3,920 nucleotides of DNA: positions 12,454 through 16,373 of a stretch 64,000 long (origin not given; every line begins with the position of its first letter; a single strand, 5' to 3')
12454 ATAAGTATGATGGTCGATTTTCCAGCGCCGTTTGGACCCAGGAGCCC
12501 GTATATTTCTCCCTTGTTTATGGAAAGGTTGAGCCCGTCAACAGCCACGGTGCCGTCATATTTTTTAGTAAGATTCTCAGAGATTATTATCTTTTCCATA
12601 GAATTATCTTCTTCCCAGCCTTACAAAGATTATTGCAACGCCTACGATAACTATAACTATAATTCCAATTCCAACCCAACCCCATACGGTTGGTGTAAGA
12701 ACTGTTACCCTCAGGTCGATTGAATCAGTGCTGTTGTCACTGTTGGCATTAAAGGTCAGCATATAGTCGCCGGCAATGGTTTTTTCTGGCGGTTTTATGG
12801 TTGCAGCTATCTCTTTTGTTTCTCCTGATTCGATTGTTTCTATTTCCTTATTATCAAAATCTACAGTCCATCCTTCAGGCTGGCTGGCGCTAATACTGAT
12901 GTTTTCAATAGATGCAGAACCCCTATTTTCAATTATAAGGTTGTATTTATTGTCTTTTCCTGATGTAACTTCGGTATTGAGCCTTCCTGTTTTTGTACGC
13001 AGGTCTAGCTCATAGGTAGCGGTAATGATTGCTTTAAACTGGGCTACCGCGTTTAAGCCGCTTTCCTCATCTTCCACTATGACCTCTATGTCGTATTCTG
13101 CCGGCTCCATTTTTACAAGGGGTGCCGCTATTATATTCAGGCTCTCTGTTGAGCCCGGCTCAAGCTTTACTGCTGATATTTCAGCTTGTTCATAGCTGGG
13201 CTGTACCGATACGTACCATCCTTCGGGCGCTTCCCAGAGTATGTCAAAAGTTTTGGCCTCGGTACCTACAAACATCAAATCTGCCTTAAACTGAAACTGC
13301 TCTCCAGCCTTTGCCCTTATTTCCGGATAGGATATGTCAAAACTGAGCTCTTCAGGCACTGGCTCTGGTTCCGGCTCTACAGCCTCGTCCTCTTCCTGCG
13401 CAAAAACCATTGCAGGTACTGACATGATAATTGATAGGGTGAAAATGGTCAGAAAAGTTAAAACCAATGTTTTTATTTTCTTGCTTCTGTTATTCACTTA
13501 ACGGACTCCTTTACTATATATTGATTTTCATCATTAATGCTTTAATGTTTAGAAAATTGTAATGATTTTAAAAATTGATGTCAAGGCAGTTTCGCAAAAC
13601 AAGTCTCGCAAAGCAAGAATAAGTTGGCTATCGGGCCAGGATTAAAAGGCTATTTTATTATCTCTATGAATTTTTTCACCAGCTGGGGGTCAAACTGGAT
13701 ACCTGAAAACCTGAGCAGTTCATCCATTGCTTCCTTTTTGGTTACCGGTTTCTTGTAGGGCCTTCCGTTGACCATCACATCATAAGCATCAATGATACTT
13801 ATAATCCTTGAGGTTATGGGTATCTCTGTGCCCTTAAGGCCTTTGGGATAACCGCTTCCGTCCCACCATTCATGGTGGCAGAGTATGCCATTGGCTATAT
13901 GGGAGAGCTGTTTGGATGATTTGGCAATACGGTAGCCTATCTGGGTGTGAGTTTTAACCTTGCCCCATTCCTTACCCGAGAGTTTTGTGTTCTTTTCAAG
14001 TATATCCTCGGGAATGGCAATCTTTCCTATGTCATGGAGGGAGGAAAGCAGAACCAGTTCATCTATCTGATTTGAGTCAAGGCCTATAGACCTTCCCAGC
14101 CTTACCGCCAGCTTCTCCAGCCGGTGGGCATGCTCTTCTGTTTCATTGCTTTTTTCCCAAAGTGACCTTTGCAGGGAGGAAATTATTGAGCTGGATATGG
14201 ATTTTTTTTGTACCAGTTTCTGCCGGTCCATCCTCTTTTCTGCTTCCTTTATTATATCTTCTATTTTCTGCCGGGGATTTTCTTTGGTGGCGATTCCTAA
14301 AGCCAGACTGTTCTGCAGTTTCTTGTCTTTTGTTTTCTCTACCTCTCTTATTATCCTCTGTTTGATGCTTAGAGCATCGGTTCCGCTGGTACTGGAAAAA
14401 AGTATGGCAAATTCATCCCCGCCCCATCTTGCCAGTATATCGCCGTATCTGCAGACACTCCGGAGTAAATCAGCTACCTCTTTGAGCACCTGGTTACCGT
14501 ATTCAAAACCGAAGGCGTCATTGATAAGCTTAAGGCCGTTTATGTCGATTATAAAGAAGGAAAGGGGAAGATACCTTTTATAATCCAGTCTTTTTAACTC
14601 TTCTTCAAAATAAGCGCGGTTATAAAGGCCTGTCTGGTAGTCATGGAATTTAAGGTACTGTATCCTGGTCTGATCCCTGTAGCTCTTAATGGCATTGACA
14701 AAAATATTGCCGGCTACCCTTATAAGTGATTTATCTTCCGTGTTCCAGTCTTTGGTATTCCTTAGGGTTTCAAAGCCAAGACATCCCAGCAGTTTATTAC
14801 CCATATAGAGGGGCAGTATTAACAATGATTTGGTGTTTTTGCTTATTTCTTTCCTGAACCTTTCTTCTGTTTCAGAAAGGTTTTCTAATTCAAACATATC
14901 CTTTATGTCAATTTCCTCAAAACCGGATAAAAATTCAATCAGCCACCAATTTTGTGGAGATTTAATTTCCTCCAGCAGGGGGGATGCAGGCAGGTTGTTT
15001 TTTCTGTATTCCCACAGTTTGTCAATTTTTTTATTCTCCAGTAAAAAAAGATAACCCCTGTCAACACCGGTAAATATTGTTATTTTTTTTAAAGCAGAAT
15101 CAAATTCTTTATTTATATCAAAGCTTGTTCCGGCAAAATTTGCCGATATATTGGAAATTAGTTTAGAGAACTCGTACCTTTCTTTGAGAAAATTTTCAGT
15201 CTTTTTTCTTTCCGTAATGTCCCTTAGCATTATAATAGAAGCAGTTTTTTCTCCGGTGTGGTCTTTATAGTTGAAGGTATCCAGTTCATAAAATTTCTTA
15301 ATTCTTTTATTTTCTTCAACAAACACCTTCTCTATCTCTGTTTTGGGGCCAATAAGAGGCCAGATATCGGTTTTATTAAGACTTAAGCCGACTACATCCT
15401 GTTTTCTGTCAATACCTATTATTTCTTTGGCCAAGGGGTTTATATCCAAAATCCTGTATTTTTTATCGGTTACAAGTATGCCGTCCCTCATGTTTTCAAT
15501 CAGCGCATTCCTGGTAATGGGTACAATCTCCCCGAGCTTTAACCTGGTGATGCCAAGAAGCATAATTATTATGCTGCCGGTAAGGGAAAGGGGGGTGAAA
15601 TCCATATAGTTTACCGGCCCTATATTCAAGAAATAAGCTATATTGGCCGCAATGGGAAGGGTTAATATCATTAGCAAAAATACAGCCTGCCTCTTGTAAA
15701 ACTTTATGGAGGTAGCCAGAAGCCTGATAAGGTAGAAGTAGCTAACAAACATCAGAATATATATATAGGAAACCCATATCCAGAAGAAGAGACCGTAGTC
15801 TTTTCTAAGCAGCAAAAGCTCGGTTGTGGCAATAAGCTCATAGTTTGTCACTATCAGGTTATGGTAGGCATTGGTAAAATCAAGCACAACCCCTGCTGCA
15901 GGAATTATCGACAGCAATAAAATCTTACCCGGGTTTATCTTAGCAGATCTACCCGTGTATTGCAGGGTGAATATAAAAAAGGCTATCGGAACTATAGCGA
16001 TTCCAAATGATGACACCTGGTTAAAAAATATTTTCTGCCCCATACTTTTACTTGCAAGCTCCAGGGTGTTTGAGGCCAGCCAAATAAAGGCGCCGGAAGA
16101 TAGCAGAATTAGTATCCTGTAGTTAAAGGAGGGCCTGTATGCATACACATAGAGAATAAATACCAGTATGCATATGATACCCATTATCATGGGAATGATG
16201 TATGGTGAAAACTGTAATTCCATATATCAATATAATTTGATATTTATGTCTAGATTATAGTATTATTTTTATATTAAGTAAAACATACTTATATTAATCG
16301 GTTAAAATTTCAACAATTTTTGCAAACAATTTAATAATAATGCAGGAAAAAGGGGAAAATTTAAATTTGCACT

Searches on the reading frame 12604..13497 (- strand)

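Call 67: search_protein_families(library=pfam, proteins=[window:12604-13497:-], max_evalue=0.001)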
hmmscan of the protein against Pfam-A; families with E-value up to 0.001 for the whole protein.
window:12604-13497:- (297 aa): 2 families
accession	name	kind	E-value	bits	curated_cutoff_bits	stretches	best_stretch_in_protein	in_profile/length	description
PF10633.15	NPCBM_assoc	-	1.4e-22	80.1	24.4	1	178-252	2-76/78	NPCBM-associated, NEW3 domain of alpha-galactosidase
PF07705.17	CARDB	-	1.6e-06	28.7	22.7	1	166-256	4-88/101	CARDB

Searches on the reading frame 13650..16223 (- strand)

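Call 67: search_protein_families(library=pfam, proteins=[window:13650-16223:-], max_evalue=0.001)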
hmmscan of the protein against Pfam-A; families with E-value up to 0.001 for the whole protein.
window:13650-16223:- (857 aa): 8 families
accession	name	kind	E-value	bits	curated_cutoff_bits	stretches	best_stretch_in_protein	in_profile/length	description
PF16927.11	HisKA_7TM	-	3.7e-44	151.7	28.6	1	15-235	5-224/224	N-terminal 7TM region of histidine kinase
PF13487.12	HD_5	-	2.6e-33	115.6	27.2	1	691-848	10-170/170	HD domain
PF00990.26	GGDEF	-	7.8e-33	114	23.8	1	526-670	2-156/161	Diguanylate cyclase, GGDEF domain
PF01966.28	HD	-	8e-18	65.3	22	1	697-817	3-116/116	HD domain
PF00989.32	PAS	-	3.2e-06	27.6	22.6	1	239-283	4-47/113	PAS fold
PF13188.13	PAS_8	-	9e-06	25.9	21.8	1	240-285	5-50/65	PAS domain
PF01590.32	GAF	-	0.0003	21.8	22.4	1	370-512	2-133/133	GAF domain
PF08448.16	PAS_4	-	0.00048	20.8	23.1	0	243-340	2-109/110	PAS fold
